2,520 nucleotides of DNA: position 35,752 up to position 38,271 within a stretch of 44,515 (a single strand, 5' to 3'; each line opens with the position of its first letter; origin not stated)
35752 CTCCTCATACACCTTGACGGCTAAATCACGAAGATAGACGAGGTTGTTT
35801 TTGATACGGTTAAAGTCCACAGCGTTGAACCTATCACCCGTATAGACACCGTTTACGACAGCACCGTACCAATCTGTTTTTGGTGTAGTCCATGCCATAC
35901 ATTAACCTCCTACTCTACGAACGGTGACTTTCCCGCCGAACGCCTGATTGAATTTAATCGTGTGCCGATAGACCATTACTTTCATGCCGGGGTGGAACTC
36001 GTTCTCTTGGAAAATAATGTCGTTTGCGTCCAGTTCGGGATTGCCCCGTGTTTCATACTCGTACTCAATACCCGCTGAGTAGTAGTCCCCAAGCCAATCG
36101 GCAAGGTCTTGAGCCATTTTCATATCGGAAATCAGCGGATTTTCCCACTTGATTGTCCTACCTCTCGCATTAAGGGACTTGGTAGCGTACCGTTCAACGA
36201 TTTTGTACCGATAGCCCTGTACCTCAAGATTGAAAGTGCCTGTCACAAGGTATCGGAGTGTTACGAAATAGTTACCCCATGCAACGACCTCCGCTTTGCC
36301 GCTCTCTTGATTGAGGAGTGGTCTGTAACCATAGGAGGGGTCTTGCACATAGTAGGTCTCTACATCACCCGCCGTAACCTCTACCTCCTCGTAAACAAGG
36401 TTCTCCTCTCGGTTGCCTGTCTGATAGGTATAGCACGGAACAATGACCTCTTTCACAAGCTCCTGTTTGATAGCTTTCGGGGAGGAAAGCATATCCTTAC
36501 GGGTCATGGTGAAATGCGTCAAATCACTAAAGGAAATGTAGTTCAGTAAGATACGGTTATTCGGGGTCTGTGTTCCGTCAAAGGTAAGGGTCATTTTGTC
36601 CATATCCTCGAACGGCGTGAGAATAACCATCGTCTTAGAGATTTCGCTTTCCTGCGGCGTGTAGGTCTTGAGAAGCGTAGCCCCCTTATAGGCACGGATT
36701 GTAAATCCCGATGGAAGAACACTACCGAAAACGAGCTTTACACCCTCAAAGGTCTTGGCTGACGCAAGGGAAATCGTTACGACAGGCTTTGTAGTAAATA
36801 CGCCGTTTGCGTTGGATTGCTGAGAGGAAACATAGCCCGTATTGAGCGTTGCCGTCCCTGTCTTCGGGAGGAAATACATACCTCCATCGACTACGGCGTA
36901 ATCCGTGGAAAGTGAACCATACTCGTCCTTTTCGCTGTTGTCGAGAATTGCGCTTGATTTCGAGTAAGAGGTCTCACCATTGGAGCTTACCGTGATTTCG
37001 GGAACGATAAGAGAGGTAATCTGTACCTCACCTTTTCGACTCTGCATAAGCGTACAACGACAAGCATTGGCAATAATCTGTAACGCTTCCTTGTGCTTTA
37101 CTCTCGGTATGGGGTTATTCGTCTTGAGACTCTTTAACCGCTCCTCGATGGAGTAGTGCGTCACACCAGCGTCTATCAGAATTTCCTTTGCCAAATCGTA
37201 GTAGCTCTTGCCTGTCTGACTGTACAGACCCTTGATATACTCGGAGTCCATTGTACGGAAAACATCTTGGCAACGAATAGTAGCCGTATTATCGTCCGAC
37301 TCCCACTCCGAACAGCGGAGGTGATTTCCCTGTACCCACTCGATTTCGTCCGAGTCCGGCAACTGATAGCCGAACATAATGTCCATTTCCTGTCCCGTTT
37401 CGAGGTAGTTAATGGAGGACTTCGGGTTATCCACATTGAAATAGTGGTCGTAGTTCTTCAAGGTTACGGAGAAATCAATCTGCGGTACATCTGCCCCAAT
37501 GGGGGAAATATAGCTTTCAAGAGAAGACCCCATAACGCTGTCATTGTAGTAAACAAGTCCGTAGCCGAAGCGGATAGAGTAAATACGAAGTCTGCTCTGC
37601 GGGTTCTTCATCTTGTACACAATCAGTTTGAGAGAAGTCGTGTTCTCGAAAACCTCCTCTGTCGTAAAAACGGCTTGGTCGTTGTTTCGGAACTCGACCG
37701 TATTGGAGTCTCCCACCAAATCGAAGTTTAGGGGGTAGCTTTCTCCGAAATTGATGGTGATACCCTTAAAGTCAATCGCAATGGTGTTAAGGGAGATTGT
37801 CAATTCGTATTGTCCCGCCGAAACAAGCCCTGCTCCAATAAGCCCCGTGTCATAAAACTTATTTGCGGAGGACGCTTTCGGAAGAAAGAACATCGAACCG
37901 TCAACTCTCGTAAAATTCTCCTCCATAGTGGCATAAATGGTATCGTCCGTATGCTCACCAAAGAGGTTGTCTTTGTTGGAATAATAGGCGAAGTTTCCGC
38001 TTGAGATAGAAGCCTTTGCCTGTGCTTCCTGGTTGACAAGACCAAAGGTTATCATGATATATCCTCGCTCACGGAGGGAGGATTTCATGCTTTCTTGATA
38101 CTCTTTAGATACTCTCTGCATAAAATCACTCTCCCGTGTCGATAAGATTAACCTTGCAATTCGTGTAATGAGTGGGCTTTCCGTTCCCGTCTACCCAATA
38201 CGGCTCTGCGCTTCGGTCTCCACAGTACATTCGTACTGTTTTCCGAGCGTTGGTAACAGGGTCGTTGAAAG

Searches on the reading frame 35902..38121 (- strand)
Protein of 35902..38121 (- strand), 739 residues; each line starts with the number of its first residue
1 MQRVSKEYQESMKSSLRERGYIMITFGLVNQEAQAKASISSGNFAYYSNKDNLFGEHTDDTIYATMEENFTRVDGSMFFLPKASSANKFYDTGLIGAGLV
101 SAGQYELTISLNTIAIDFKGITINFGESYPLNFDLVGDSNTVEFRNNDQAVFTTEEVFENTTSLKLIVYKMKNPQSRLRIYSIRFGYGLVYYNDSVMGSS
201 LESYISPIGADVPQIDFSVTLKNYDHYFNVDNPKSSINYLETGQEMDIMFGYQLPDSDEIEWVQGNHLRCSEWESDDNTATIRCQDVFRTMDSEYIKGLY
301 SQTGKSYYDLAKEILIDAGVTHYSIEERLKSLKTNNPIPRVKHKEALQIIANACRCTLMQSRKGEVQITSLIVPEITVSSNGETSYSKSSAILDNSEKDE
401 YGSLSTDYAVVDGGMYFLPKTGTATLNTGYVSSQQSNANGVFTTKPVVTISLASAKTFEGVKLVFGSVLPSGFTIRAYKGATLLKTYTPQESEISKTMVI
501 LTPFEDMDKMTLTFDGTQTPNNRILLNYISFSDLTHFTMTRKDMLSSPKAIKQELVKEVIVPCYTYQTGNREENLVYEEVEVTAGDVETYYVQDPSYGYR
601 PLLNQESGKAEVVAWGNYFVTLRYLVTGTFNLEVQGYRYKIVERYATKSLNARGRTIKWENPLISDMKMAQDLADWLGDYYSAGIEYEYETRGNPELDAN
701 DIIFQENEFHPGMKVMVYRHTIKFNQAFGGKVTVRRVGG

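Call 28: search_protein_families(library=phrogs, proteins=[window:35902-38121:-], max_evalue=0.001)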
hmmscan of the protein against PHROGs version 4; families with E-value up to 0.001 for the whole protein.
window:35902-38121:- (739 aa): 1 family
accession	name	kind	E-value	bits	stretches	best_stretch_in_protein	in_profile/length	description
phrog_13879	-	unknown function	5.4e-116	389.1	3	1-372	1-381/571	-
